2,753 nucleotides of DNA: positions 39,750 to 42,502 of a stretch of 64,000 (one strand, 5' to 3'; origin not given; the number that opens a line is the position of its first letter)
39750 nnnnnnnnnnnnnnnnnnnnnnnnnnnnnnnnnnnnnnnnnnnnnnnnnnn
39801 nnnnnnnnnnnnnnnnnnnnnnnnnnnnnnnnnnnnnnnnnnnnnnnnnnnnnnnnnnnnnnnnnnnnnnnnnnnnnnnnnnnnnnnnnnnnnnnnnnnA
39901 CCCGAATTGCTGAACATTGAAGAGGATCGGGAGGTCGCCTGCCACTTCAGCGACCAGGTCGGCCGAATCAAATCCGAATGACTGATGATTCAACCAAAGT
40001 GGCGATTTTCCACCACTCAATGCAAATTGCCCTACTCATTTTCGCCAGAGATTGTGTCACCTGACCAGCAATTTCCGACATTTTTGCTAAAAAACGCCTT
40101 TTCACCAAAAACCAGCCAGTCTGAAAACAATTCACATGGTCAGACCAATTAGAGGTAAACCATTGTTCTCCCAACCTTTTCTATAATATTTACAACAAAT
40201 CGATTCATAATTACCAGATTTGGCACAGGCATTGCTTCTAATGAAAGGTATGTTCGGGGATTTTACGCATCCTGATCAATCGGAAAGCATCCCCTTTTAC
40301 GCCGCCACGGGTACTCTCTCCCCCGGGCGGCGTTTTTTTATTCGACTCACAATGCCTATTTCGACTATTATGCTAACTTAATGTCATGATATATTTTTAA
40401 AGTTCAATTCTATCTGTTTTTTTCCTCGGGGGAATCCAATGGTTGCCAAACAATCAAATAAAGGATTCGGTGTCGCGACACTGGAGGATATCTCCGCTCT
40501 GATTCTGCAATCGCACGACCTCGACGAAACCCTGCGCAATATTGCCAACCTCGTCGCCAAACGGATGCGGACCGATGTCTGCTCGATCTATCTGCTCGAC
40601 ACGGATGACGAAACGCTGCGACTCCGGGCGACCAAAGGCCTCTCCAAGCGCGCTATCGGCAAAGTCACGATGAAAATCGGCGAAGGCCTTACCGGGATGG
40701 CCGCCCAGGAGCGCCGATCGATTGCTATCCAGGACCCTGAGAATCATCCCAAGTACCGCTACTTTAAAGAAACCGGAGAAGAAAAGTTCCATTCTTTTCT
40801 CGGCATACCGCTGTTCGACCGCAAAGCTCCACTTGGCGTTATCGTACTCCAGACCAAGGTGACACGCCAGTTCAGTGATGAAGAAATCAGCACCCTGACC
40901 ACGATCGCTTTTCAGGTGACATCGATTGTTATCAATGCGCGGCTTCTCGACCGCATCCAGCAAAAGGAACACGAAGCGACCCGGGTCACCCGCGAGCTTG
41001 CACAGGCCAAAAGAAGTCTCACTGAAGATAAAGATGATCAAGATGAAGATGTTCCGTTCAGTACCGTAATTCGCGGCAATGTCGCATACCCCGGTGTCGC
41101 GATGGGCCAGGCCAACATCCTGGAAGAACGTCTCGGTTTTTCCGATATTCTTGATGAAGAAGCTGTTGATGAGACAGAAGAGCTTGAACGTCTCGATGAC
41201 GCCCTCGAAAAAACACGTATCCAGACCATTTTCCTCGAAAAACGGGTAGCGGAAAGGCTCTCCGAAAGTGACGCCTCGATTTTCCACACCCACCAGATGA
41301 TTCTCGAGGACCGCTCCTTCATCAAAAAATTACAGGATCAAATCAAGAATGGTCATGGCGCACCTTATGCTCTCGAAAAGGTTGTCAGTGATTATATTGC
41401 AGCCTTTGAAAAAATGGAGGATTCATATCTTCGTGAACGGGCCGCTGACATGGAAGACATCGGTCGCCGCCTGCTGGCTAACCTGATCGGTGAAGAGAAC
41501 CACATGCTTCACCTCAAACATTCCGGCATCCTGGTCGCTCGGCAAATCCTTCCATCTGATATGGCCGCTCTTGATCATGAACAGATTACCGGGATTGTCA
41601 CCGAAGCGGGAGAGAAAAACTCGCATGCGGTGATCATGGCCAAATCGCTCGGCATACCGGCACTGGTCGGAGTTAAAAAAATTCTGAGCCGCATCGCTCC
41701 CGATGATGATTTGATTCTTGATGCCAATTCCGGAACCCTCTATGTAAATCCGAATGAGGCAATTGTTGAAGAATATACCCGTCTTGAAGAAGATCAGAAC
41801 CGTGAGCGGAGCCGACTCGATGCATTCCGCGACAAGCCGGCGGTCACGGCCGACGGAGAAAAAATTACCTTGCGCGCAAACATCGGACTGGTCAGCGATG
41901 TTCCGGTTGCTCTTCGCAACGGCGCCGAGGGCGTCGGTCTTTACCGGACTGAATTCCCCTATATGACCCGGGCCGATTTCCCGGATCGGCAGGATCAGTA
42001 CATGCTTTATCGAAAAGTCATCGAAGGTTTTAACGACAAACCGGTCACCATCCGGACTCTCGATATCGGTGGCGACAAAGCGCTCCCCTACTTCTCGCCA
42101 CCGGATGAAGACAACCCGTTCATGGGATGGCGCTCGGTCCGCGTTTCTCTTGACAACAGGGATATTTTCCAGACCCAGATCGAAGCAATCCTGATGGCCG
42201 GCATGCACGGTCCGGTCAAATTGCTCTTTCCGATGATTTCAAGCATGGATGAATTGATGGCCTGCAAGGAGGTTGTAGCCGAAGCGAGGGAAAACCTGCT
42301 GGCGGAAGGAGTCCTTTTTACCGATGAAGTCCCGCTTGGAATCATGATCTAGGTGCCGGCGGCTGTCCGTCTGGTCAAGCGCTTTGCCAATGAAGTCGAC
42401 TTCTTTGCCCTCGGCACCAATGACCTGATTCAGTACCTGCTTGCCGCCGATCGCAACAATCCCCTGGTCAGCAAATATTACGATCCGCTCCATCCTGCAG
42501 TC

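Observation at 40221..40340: Perfect sigma54 promoter driving a roughly 93-nt two-hairpin RNA that ends in a strong terminator, just upstream of ptsP (EI-Ntr)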

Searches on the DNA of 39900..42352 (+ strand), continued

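Call 66: search_rna_families(source=L054, start=2500, end=3050, threshold=evalue, max_evalue=5)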
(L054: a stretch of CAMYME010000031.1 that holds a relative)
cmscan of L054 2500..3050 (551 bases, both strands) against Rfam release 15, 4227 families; matches with E-value up to 5: 5.
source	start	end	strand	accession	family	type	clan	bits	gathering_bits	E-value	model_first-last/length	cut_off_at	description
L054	2806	2904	+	RF00616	LhrC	Gene; sRNA;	CL00114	21.7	110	0.78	1-111/111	no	Listeria LhrC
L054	2829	2907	+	RF02837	anti-hemB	Gene; sRNA;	-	18.5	49.5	0.078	1-81/81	no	Burkholderia RNA 7 (anti-hemB)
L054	2864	3027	-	RF02195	TP53TG1_1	Gene; lncRNA;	-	15.7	40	1.2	1-153/153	no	TP53 target 1 conserved region 1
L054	2852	2906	-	RF02628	Hrs1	Gene; sRNA;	-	14.7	56.4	4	1-74/74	no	Hfq-regulated sRNA 1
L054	2772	2883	+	RF00625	P11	Gene;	-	13.8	70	1.3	1-139/139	no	Pseudomonas sRNA P11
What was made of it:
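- On Any Rfam 15 RNA family: For L054 the best hit was LhrC at 21.7 against 110 (call 66).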

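Call 82: search_with_rna_model(model_id=R1, sources=[L161, L162, L163, L164, L165, L166, L167, L168, L169, L170, L171, L172, L173, L174, L175, L176, L177, L178, L179, L180, L181, L182, L183, L184, L185, L186, L187, L188, L189], max_evalue=0.01)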
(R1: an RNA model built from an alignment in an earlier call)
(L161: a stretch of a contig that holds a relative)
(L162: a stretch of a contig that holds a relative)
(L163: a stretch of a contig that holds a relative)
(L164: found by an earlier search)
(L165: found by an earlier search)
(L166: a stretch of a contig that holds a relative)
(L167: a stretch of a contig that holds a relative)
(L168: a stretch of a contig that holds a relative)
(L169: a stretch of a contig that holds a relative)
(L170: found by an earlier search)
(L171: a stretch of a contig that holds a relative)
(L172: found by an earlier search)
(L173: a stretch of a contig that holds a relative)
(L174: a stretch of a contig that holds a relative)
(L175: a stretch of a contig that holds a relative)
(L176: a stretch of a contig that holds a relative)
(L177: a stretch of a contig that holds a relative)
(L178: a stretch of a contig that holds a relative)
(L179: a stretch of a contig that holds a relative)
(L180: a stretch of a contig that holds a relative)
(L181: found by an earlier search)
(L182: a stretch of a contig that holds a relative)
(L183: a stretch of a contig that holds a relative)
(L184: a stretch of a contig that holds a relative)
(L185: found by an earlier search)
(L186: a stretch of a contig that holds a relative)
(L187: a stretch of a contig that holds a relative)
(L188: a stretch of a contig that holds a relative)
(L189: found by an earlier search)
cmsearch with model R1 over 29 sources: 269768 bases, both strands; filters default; matches with E-value up to 0.01: 22.
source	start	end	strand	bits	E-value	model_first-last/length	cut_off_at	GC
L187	4730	4824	+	92.4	7.2e-21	1-99/99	no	0.56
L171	2654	2754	+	90.3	2.4e-20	1-99/99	no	0.52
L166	3660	3758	+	88.4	7.6e-20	1-99/99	no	0.51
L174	6335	6430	+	86.2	2.7e-19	1-99/99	no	0.52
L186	11414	11509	-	85.9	3.2e-19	1-99/99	no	0.51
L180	3105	3200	-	85.5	4.2e-19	1-99/99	no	0.53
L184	9607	9701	+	84.7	6.6e-19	1-99/99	no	0.54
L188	3643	3739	-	84.4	7.6e-19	1-99/99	no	0.53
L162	6291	6391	-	81.4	4.4e-18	1-99/99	no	0.56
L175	4952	5052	+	81.4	4.4e-18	1-99/99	no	0.56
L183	2983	3082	-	81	5.7e-18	1-99/99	no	0.49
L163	10373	10481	-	75.1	1.8e-16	1-99/99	no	0.5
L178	6981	7076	+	70.9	2.1e-15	1-99/99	no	0.53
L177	5979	6075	-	70.3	3.1e-15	1-99/99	no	0.6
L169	3500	3599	-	66.9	2.2e-14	1-99/99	no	0.57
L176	490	584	+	65.9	4e-14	1-99/99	no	0.53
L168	4684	4778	-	65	6.6e-14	1-99/99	no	0.6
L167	8153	8245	-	61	7.1e-13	1-99/99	no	0.56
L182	2116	2158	-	46.4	3.6e-09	58-99/99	no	0.6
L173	764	865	-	33.8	5.5e-06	1-99/99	no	0.51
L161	4988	5083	+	26.1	0.00051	1-99/99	no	0.46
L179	2152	2236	-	21.6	0.0072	1-99/99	no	0.44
